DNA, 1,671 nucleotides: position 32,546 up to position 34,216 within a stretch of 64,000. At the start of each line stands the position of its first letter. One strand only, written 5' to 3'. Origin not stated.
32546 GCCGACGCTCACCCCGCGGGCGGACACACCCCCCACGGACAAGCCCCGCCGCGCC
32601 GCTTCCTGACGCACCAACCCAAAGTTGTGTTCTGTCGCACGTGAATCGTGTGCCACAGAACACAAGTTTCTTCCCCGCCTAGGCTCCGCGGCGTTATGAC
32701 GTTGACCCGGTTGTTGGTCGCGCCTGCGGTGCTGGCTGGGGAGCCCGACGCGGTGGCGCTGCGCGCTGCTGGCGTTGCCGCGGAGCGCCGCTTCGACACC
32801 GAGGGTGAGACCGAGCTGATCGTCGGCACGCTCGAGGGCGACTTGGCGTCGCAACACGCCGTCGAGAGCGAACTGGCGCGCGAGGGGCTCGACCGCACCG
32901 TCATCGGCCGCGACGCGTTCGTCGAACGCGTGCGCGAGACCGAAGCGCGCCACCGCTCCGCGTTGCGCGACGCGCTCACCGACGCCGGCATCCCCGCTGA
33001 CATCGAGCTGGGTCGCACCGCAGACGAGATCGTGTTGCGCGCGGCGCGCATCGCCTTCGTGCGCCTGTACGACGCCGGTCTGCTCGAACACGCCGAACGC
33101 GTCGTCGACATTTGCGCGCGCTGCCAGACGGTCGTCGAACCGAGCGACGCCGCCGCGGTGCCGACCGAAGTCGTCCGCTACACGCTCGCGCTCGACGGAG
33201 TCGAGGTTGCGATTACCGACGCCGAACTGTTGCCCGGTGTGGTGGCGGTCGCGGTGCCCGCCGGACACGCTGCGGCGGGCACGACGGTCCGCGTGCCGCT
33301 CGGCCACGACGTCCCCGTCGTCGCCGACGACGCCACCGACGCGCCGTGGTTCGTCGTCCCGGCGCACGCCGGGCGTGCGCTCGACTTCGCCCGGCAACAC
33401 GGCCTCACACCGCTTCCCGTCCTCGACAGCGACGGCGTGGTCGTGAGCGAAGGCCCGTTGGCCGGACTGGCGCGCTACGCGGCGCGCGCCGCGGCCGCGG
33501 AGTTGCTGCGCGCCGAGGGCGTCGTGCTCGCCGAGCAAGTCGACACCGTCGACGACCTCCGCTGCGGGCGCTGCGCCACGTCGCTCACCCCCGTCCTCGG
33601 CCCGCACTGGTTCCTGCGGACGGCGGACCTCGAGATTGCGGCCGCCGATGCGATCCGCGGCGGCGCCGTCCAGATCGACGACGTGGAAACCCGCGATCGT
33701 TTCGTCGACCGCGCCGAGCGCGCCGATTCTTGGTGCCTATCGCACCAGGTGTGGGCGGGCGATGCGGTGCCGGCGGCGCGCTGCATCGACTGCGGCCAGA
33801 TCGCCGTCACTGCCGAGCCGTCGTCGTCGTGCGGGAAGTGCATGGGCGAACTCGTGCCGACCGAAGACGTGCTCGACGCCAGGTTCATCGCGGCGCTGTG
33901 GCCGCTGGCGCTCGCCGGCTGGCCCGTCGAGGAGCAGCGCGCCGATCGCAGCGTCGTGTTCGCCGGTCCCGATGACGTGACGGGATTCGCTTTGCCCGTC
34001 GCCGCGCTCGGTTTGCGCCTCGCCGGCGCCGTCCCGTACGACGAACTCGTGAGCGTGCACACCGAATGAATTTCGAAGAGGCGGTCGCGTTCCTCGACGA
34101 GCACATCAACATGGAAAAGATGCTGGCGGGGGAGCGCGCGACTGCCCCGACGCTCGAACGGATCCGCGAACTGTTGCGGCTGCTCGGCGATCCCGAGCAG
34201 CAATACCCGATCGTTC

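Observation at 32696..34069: ValRS-derived ORF with erased catalytic and editing motifs occupies the conserved valS slot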

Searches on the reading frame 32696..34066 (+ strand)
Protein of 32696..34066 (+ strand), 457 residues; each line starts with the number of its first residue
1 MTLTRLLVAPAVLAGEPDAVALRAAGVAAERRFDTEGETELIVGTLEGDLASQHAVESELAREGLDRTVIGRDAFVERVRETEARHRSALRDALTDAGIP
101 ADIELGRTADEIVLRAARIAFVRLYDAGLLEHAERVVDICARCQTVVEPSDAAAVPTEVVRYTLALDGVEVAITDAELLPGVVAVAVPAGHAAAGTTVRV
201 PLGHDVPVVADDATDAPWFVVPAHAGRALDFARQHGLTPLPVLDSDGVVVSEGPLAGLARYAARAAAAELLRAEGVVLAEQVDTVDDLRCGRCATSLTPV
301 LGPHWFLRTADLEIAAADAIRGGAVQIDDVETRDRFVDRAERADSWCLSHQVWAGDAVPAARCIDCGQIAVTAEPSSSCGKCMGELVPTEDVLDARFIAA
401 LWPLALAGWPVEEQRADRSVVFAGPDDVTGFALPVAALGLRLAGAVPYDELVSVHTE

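Call 3: search_protein_families(library=pfam, proteins=[window:32696-34066:+], max_evalue=1)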
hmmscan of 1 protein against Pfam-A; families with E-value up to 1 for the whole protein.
window:32696-34066:+ (457 aa): 6 families
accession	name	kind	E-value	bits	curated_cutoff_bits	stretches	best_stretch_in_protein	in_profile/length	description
PF00133.28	tRNA-synt_1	-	3.8e-22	79.1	22.7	1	40-452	64-363/414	tRNA synthetases class I (I, L, M and V)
PF17283.8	Zn_ribbon_SprT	-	0.018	15.6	28.1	0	362-389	6-37/38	SprT-like zinc ribbon domain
PF18912.6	DZR_2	-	0.019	15.2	27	1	361-389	8-34/56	Double zinc ribbon domain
PF06221.18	zf-C2HC5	-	0.071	13.6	25.8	1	360-392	17-50/54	Putative zinc finger motif, C2HC5-type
PF23458.2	DUF7130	-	0.19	12.1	35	1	325-382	15-76/89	Domain of unknown function (DUF7130)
PF22650.2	At5g48480-like_C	-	0.28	12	27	1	306-331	3-27/50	Glyoxalase At5g48480-like C-terminal domain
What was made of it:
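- On Class I aaRS catalytic-core fold (Pfam PF00133 tRNA-synt_1): 79.1 bits against a cut-off of 22.7 (call 3).
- Checked: Pfam tRNA-synt_1, E 3.8e-22 (call 3).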

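Call 4: search_protein_families(library=ncbifam, proteins=[window:32696-34066:+], max_evalue=1)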
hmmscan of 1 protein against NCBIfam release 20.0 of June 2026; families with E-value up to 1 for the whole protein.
window:32696-34066:+ (457 aa): 6 families
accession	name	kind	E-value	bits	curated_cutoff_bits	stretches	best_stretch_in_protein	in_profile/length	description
NF011492.0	PRK14900.1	equivalog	7.8e-50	169.7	1783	1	42-449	85-517/1044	valine--tRNA ligase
NF004349.1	PRK05729.1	equivalog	4.8e-47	160.7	704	1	39-417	70-465/860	valine--tRNA ligase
TIGR00422.1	valS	equivalog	5.6e-41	140.4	612.1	1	42-452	76-514/863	valine--tRNA ligase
NF009687.0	PRK13208.1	equivalog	2e-19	69.2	738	1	64-418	100-484/801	valine--tRNA ligase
TIGR00392.1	ileS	equivalog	0.033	12.3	621.4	0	270-369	389-486/861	isoleucine--tRNA ligase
TIGR02370.1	pyl_corrinoid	subfamily_domain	0.13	11.6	215.3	1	29-89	75-137/197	methyltransferase cognate corrinoid protein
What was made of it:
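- On Valine-tRNA ligase (TIGR00422 / NF004349 / NF011492): Scores are 140-170 bits against cut-offs of 612, 704 and 1783 (call 4).
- Checked: NCBIfam valS models, E 1e-41 to 8e-50, but at 140-170 bits against cut-offs of 612-1783 (call 4).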

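Call 5: search_solved_structures(query=window:32696-34066:+, max_evalue=1, show_alignments=2)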
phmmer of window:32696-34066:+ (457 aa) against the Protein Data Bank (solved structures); distinct sequences matched with E-value up to 1: 13.
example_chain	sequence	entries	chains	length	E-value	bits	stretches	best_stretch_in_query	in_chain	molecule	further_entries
1gax_A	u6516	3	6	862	4.2e-45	157.6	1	41-432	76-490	VALYL-TRNA SYNTHETASE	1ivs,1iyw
1ile_A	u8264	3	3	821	9.3e-07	31.2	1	220-368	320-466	ISOLEUCYL-TRNA SYNTHETASE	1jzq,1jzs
8c8w_A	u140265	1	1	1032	1.2e-05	27.6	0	377-454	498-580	Isoleucine--tRNA ligase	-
1wka_A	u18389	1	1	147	1.9e-05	26.9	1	194-281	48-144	Valyl-tRNA synthetase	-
8c9d_A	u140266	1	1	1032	1.9e-05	26.9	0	377-454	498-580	Isoleucine--tRNA ligase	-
8c8v_A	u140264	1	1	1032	2e-05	26.8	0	377-454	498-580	Isoleucine--tRNA ligase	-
8c8u_A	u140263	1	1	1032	2e-05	26.8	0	377-454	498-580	Isoleucine--tRNA ligase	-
1wk9_A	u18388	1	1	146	2.3e-05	26.6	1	194-280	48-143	Valyl-tRNA synthetase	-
2v0c_A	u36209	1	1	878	0.022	16.8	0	114-148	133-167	AMINOACYL-TRNA SYNTHETASE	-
1h3n_A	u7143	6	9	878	0.026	16.6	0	114-148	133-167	LEUCYL-TRNA SYNTHETASE | AMINOACYL-TRNA SYNTHETASE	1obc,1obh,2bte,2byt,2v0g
9wqs_A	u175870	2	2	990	0.11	14.5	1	383-452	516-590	Isoleucine--tRNA ligase, cytoplasmic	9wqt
7d5c_A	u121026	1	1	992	0.11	14.5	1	383-452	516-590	Isoleucine--tRNA ligase, cytoplasmic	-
8wnd_A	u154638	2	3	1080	0.12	14.4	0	383-452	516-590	isoleucine--tRNA ligase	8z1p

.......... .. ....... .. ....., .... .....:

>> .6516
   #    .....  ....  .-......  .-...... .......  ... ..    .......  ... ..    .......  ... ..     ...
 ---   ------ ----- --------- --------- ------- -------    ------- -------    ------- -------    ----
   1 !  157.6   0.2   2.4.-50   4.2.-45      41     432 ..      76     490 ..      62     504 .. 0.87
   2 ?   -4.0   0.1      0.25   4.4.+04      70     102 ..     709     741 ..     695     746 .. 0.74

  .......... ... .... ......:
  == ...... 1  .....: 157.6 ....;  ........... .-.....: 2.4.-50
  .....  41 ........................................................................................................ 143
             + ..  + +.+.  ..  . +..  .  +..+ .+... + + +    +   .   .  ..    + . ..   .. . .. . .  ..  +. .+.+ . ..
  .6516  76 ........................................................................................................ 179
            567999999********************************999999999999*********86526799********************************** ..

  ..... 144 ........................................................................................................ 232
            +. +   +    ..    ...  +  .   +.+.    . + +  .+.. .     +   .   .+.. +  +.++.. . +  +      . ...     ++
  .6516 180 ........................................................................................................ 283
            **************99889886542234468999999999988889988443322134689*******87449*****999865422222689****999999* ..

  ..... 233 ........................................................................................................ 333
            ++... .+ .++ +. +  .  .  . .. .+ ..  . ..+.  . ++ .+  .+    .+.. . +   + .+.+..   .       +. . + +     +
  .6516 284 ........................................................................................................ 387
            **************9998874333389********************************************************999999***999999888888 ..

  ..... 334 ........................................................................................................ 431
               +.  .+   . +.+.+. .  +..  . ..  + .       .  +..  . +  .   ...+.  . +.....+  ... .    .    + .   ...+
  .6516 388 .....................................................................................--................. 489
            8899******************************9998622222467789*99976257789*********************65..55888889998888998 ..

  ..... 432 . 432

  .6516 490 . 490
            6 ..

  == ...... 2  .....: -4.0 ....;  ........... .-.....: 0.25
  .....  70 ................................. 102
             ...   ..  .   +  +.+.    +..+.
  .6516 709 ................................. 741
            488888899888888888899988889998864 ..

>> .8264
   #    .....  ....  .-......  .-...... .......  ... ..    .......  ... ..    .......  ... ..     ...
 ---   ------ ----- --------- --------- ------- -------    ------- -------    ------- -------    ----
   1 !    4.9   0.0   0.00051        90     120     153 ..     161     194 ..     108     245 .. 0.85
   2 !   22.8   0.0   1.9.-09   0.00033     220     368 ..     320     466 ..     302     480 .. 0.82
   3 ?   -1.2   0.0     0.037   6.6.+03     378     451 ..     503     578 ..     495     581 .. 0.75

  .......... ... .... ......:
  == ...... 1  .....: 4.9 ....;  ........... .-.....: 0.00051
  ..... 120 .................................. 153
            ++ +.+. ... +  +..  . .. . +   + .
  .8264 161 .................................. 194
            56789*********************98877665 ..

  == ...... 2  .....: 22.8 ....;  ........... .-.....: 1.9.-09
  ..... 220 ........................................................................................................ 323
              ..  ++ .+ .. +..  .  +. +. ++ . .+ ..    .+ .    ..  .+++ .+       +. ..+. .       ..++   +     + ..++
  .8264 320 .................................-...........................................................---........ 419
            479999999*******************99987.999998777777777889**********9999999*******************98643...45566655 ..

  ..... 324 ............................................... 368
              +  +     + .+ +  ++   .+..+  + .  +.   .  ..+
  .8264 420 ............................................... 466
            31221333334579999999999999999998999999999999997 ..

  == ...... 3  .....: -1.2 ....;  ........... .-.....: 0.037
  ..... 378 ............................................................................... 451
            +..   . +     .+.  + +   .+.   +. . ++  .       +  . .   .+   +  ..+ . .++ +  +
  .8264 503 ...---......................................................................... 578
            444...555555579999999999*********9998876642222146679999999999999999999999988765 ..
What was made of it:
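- Checked: T. thermophilus ValRS 1gax, E 4.2e-45, query residues 41-432 aligned to residues 76-490 (call 5).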
